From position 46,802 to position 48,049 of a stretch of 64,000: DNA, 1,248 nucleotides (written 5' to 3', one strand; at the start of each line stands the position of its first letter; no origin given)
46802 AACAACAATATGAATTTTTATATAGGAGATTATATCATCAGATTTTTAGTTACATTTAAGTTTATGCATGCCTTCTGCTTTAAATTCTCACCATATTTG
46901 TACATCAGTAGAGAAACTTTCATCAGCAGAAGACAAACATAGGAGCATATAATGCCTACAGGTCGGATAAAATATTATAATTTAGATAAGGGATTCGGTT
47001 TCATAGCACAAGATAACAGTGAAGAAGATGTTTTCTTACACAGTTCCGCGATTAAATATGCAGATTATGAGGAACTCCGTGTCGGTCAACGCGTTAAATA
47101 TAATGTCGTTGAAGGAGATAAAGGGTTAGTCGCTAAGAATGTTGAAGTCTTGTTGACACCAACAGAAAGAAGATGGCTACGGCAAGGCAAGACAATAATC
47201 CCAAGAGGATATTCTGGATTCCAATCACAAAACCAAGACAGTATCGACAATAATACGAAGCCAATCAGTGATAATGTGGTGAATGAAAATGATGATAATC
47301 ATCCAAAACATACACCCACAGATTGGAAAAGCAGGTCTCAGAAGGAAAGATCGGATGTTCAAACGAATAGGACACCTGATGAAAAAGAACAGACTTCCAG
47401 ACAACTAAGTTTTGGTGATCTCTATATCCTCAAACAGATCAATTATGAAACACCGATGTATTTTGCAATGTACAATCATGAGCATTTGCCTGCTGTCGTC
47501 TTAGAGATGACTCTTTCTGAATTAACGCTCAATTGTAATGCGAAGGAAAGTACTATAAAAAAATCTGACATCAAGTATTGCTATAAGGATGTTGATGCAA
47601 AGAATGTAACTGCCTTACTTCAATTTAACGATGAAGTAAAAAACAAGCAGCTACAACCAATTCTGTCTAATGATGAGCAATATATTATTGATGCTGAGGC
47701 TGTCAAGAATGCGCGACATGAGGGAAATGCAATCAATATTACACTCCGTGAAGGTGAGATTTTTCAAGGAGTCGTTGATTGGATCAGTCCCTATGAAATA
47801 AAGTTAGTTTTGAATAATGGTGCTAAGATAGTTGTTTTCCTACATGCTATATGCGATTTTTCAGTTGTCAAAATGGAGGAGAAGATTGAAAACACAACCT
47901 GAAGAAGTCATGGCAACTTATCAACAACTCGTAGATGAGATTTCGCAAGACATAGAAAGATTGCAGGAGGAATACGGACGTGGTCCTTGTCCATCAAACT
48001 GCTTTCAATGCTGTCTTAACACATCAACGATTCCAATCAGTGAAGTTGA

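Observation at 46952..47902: Cold-shock domain fused to tandem Hfq/Sm-like domains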

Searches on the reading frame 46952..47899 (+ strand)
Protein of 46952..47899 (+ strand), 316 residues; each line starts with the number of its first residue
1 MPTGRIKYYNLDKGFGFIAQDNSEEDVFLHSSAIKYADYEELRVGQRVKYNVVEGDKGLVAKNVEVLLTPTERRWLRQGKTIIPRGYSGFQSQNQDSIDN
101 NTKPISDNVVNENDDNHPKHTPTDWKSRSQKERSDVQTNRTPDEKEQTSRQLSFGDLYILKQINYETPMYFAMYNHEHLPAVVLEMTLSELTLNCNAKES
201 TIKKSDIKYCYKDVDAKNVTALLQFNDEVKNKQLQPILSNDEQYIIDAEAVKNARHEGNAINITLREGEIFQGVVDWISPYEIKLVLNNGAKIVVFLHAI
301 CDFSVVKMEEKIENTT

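Call 3: search_protein_families(library=pfam, proteins=[window:46952-47899:+], max_evalue=10)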
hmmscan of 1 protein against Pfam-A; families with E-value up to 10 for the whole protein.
window:46952-47899:+ (316 aa): 6 families
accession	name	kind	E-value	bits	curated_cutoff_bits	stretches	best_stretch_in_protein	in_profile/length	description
PF00313.28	CSD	-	5.3e-20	71.5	27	1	3-65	2-64/66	'Cold-shock' DNA-binding domain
PF08206.17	OB_RNB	-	0.00045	20.3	24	1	12-37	7-32/58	Ribonuclease B OB domain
PF21979.2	Hfq_1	-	0.0046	17.5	27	1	253-300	9-56/61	Hfq related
PF17209.9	Hfq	-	0.046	13.8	27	1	252-304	7-58/64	Hfq protein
PF14438.12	SM-ATX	-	0.052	14.2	29.8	1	258-292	13-48/81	Ataxin 2 SM domain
PF00575.29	S1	-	0.094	13.5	22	1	23-57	26-64/74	S1 RNA binding domain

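Call 4: search_protein_families(library=ncbifam, proteins=[window:46952-47899:+], max_evalue=10)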
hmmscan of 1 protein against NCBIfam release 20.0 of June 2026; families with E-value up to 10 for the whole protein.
window:46952-47899:+ (316 aa): 16 families
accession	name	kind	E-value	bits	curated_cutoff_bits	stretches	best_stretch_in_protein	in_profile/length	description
NF049933.1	TransAntitermCspE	equivalog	5.9e-20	71.2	120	1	3-67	5-69/69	transcription antiterminator/RNA stability regulator CspE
TIGR02381.1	cspD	equivalog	3.7e-19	68.4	115.4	1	1-64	1-64/68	cold shock domain-containing protein CspD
NF007679.0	PRK10354.1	subfamily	1.1e-16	60.9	130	1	3-66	6-69/70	RNA chaperone/antiterminator CspA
NF007062.0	PRK09507.1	subfamily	1.4e-14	53.8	133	1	4-65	6-67/69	transcription antiterminator/RNA stability regulator CspE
NF007378.0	PRK09890.1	equivalog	8.2e-14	51.6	144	1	3-65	6-68/70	cold shock protein CspG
NF011574.0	PRK14998.1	equivalog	2.3e-13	50.1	147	1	1-61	1-61/73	cold shock-like protein CspD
NF008190.0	PRK10943.1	subfamily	3e-13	49.5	137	1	4-65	6-67/69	cold shock-like protein CspC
NF007405.0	PRK09937.1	equivalog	1.6e-12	47.4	152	1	1-61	1-61/74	cold shock-like protein CspD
NF038236.1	retron_eff_Se72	equivalog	8.2e-09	35.3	82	1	4-66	1-61/62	retron Se72 family effector protein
NF012007.0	PRK15463.1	subfamily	4.4e-08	32.8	111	1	3-64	6-67/70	cold shock-like protein CspF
NF047624.1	LIC_13076_fam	equivalog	3.4e-05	23.8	110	1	197-292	100-198/214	LIC_13076 family protein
NF012008.0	PRK15464.1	equivalog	0.00011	22.2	141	1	3-64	6-67/70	cold shock-like protein CspH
NF047718.1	Hfq_rel_Cyano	exception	0.009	16.2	52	1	256-300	16-60/64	Hfq-related RNA-binding protein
TIGR02383.1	Hfq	equivalog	0.037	13.9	61.7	1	250-303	7-59/61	RNA chaperone Hfq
NF004393.0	PRK05751.1-4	equivalog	0.039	13.5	180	1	142-199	7-63/165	protein-export chaperone SecB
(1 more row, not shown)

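Call 5: search_solved_structures(query=window:46952-47899:+, max_evalue=10, show_alignments=2)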
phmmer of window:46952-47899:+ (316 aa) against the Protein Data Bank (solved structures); distinct sequences matched with E-value up to 10: 55.
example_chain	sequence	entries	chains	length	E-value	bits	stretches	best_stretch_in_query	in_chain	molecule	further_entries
1mjc_A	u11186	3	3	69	4.6e-13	52.3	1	3-65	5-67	MAJOR COLD-SHOCK PROTEIN 7.4 | PROTEIN (COLD-SHOCK PROTEIN A) | Cold shock protein CspA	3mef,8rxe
2l15_A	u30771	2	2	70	4.8e-13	52.2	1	3-65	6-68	Cold shock protein CspA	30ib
3cam_A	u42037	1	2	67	1.8e-12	50.3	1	1-65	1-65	Cold-shock domain family protein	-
2i5m_X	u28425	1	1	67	5.3e-12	48.8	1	3-64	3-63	Cold shock protein cspB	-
3i2z_B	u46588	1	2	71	2.1e-11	46.9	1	4-66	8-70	RNA chaperone, negative regulator of cspA transcription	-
2i5l_X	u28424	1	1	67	2.1e-11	46.8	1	4-66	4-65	Cold shock protein cspB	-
7ot5_B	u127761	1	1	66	2.2e-11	46.8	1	3-65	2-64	Cold shock protein CspB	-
1csp_A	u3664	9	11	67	2.6e-11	46.6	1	3-64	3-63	COLD SHOCK PROTEIN B(CSPB) | MAJOR COLD-SHOCK PROTEIN | Cold shock protein cspB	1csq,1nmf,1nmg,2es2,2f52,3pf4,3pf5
6t00_A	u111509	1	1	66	2.6e-11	46.6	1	3-64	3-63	Cold shock protein CspD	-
2lxj_A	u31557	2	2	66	4.5e-11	45.8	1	2-65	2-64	Cold shock-like protein CspLA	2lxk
9xw3_A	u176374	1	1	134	9.3e-11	44.7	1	2-71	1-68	Probable cold shock-like protein B CspB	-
5o6f_A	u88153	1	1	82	1e-10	44.6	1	2-67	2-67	Cold-shock protein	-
8h1i_B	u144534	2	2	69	1.7e-10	43.9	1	4-65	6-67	Cold shock-like protein CspC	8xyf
5xv9_A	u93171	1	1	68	2.5e-10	43.3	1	2-64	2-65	Cold-shock DNA-binding domain family protein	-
1c9o_A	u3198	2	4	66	1.1e-09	41.2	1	1-65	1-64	COLD-SHOCK PROTEIN | Cold shock protein cspB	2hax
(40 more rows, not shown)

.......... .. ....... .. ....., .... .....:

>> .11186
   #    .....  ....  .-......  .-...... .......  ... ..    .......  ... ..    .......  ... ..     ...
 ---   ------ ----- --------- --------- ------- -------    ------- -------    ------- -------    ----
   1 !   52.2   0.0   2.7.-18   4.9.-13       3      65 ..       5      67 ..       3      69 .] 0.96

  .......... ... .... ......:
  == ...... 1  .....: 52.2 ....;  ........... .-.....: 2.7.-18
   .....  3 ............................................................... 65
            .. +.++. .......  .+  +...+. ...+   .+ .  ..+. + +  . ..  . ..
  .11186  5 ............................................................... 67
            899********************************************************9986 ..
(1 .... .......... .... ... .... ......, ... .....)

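Call 6: find_homologous_proteins(query=window:46952-47899:+, max_evalue=0.001)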
Query window:46952-47899:+ (316 aa): 437 proteins with E <= 0.001 among 993 candidates; the best 120 are listed.
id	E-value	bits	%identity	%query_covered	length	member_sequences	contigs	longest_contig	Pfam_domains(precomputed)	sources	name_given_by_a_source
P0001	6.4e-209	710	100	100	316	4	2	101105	PF00313.29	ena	-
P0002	1.1e-178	611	85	100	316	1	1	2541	PF00313.29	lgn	-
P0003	2.4e-174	597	84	98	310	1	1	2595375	PF00313.29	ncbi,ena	-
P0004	1.1e-169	581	82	98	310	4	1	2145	PF00313.29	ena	-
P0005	5.7e-169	579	82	99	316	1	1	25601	PF00313.29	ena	-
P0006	8.1e-169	579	82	98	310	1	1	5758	PF00313.29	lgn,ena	-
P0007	1.6e-167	574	82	98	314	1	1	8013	PF00313.29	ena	-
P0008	6.8e-167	572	81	98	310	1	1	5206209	PF00313.29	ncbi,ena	-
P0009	1.2e-164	565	80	98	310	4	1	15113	PF00313.29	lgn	-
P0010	1.7e-155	535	77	97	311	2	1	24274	PF00313.29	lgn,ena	-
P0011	1.8e-150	518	74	97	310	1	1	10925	PF00313.29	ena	-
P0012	1.2e-148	512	74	97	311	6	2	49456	PF00313.29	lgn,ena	-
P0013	3.1e-148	511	73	98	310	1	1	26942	PF00313.29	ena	-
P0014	9.8e-148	509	73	98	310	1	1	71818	PF00313.29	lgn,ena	-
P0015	4.1e-146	504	72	100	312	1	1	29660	PF00313.29,PF21979.3,PF08206.18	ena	-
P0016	1.1e-144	499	71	98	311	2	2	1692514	PF00313.29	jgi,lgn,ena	jgi:CspA family cold shock protein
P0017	1.6e-144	499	71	98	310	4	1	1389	PF00313.29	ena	-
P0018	7.8e-144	497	71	98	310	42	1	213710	PF00313.29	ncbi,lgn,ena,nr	ncbi:MAG: cold shock domain-containing protein [Candidatus Poribacteria bacterium]|nr:cold shock dom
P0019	1.1e-143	496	70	100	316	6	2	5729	PF00313.29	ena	-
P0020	7.3e-143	493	71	98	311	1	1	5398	PF00313.29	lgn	-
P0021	1.0e-142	493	70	100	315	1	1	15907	PF00313.29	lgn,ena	-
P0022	3.2e-142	491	71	98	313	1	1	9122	PF00313.29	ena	-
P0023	5.1e-142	491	70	100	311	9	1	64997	PF00313.29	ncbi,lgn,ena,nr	ncbi:MAG: cold shock domain-containing protein [Candidatus Poribacteria bacterium]|nr:cold shock dom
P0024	8.6e-142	490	70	98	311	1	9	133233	PF00313.29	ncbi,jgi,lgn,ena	-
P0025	2.4e-141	488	70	98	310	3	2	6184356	PF00313.29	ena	-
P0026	3.1e-141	488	72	98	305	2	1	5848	PF00313.29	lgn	-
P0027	4.5e-141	487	70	98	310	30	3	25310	PF00313.29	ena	-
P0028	1.0e-140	486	69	100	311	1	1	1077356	PF00313.29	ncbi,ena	-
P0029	6.1e-140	484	69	100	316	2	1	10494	PF00313.29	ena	-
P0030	1.8e-139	482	70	98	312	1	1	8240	PF00313.29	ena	-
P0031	1.8e-138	479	71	98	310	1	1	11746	PF00313.29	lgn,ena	-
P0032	4.4e-138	478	68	98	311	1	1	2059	PF00313.29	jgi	jgi:CspA family cold shock protein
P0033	6.6e-138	477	70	98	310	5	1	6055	PF00313.29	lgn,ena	-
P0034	8.1e-138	477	70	97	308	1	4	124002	PF00313.29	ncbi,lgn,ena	-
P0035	1.4e-137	476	71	98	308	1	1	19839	PF00313.29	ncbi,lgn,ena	-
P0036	2.0e-137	476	70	98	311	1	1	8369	PF00313.29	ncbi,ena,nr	ncbi:cold shock domain-containing protein [Candidatus Poribacteria bacterium]|nr:cold shock domain-c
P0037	7.4e-137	474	68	98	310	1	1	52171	PF00313.29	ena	-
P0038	2.8e-136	472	69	98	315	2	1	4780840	PF00313.29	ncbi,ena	-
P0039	7.6e-136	470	69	98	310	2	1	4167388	PF00313.29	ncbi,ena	-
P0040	7.8e-134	464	68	98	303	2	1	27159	PF00313.29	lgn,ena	-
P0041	9.5e-132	457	66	98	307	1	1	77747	PF00313.29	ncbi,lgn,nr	ncbi:cold shock domain-containing protein [Candidatus Poribacteria bacterium]|nr:cold shock domain-c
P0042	2.3e-131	456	80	79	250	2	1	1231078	PF00313.29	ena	-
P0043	1.3e-130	453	66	98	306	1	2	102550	PF00313.29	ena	-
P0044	1.3e-130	453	67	98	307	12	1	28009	PF00313.29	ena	-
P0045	2.8e-130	452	69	97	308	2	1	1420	PF00313.29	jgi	-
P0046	2.9e-130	452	66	98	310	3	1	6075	PF00313.29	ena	-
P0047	4.5e-130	451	66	98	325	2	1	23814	PF00313.29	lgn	-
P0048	2.5e-129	449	65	98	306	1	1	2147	PF00313.29,PF21979.3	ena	-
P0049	2.9e-129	449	66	97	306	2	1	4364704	PF00313.29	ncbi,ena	-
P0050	1.4e-128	446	68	96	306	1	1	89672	PF00313.29,PF21979.3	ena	-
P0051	2.3e-128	446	67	98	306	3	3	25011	PF00313.29,PF21979.3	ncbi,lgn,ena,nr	ncbi:cold shock domain-containing protein [Candidatus Poribacteria bacterium]|nr:cold shock domain-c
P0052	2.6e-128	446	67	98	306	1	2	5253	PF00313.29,PF21979.3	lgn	-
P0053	2.7e-128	446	65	98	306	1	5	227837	PF00313.29,PF21979.3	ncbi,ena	-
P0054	5.0e-128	445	67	97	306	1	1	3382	PF00313.29,PF21979.3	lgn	-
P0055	5.4e-128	445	66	98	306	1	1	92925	PF00313.29,PF21979.3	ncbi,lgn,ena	-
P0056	5.6e-128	444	67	98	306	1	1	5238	PF00313.29,PF21979.3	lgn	-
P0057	1.1e-127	444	66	98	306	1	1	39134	PF00313.29,PF21979.3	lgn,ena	-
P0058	1.6e-127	443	66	98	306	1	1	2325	PF00313.29,PF21979.3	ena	-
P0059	1.6e-127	443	66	98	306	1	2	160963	PF00313.29,PF21979.3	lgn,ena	-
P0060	1.8e-127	443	66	97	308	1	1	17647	PF00313.29,PF21979.3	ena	-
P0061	2.9e-127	442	66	97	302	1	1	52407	PF00313.29,PF21979.3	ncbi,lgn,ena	-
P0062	3.3e-127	442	67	97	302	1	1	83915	PF00313.29,PF21979.3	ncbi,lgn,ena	-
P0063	5.8e-127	441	67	96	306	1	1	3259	PF00313.29,PF21979.3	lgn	-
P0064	1.1e-125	437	63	98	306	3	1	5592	PF00313.29,PF21979.3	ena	-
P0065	1.4e-125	437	65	98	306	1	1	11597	PF00313.29,PF21979.3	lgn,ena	-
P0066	4.4e-125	435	65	98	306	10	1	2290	PF00313.29,PF21979.3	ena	-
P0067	5.3e-125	435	65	98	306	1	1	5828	PF00313.29,PF21979.3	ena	-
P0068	6.0e-125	435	62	100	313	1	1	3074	PF00313.29,PF21979.3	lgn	-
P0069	6.5e-124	431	65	97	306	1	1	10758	PF00313.29,PF21979.3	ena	-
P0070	1.0e-123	431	64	98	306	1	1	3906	PF00313.29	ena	-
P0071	3.4e-123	429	65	97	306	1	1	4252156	PF00313.29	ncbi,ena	-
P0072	3.4e-122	426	61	99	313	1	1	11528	PF00313.29,PF21979.3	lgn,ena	-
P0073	3.7e-121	422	63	98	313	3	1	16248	PF00313.29,PF21979.3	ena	-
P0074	4.2e-121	422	64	97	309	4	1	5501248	PF00313.29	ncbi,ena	-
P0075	1.3e-120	420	64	97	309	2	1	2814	PF00313.29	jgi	-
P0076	1.7e-118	413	62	97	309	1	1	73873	PF00313.29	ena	-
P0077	1.4e-115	404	59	97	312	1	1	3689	PF00313.29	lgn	-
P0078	2.2e-115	403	59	97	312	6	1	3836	PF00313.29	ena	-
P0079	2.4e-115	403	60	97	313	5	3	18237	PF00313.29,PF21979.3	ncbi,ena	-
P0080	4.5e-115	402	60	97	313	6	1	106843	PF00313.29,PF21979.3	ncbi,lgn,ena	-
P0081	5.3e-115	402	61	97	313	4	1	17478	PF00313.29,PF21979.3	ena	-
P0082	5.5e-115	402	60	97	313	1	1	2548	PF00313.29,PF21979.3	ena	-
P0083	6.2e-115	402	59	97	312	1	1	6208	PF00313.29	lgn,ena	-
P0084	7.6e-115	401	59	97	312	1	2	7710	PF00313.29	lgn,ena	-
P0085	8.5e-115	401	60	97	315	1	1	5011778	PF00313.29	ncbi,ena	-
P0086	1.0e-114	401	59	97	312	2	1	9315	PF00313.29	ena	-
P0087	1.4e-114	400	60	97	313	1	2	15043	PF00313.29,PF21979.3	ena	-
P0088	2.3e-114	400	59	97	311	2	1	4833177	PF00313.29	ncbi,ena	-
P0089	9.2e-114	398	61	97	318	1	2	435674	PF00313.29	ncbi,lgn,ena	-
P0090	1.0e-113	398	60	97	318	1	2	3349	PF00313.29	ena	-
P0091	2.2e-113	397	59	97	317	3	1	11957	PF00313.29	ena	-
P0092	3.0e-113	396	57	99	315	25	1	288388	PF00313.29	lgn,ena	-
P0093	3.2e-113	396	59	97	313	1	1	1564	PF00313.29,PF21979.3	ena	-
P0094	3.5e-113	396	60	97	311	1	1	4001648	PF00313.29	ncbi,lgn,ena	-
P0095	3.6e-113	396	61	97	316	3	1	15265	PF00313.29,PF21979.3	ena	-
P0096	5.2e-113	395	59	97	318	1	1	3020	PF00313.29,PF21979.3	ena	-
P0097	5.7e-113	395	60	97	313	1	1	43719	PF00313.29,PF21979.3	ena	-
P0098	5.8e-113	395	59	97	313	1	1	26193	PF00313.29,PF21979.3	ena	-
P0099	5.9e-113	395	59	97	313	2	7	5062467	PF00313.29,PF21979.3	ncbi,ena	-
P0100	7.0e-113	395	56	97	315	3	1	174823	PF00313.29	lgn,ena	-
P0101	7.1e-113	395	60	97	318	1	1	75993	PF00313.29,PF21979.3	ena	-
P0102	9.3e-113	395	59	97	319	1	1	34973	PF00313.29,PF21979.3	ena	-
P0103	1.1e-112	394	57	97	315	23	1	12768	PF00313.29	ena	-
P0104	1.2e-112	394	60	97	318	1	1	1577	PF00313.29,PF21979.3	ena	-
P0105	1.6e-112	394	58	97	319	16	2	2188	PF00313.29,PF21979.3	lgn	-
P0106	1.7e-112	394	58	97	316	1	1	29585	PF00313.29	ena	-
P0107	1.8e-112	394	59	97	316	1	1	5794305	PF00313.29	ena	-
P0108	2.0e-112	393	59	97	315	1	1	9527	PF00313.29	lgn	-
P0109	2.1e-112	393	60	97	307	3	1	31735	PF00313.29,PF21979.3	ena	-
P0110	2.2e-112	393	58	97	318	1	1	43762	PF00313.29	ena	-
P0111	2.2e-112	393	59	97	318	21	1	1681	PF00313.29,PF21979.3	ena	-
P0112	2.4e-112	393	59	97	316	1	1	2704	PF00313.29,PF21979.3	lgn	-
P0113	2.7e-112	393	59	97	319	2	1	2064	PF00313.29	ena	-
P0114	2.7e-112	393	59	97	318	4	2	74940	PF00313.29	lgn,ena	-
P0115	2.9e-112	393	60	97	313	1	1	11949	PF00313.29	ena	-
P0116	3.3e-112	393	59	97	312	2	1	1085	PF00313.29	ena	-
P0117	3.7e-112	393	58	97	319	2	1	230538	PF00313.29,PF21979.3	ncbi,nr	ncbi:hypothetical protein C6500_14100 [Candidatus Poribacteria bacterium]|nr:MAG: hypothetical prote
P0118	3.8e-112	393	61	97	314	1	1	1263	PF00313.29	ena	-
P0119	4.0e-112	392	59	97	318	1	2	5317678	PF00313.29,PF21979.3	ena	-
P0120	4.3e-112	392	60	97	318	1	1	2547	PF00313.29,PF21979.3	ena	-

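Call 20: predict_structure(alignment_id=A1)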
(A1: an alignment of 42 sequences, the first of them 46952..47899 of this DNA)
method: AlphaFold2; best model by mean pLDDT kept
length: 316 residues; sequences in the alignment: 42
mean_pLDDT: 62.5   pTM: 0.53
mean pLDDT of the five models: 62.5, 56.1, 54.3, 53.9, 52.1
residues with pLDDT >= 90: 51; 70-90: 87; 50-70: 78; < 50: 100
segments of 3 or more residues with pLDDT < 50: 35-40, 56-58, 79-161, 310-316
pLDDT, mean of each block of 10 residues (from residue 1): 66 59 55 47 65 53 60 59 32 25 29 28 28 27 29 37 68 89 75 85 89 90 91 80 73 82 93 82 87 90 78 39
secondary structure, 60 per line:
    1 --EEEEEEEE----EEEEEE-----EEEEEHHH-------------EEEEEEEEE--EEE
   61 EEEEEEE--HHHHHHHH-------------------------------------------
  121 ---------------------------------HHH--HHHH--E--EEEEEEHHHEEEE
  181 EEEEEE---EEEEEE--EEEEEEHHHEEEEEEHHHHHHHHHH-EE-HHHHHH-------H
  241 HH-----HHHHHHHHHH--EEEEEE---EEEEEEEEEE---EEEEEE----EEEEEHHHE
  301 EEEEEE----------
elements in order: E3-10 E15-20 E26-30 E47-55 E58-67 H70-77 H159-162 E168-173 E177-186 E190-195 E198-203 E207-212 H213-222 H227-232 H248-257 E260-265 E269-278 E282-287 E292-296 E300-306
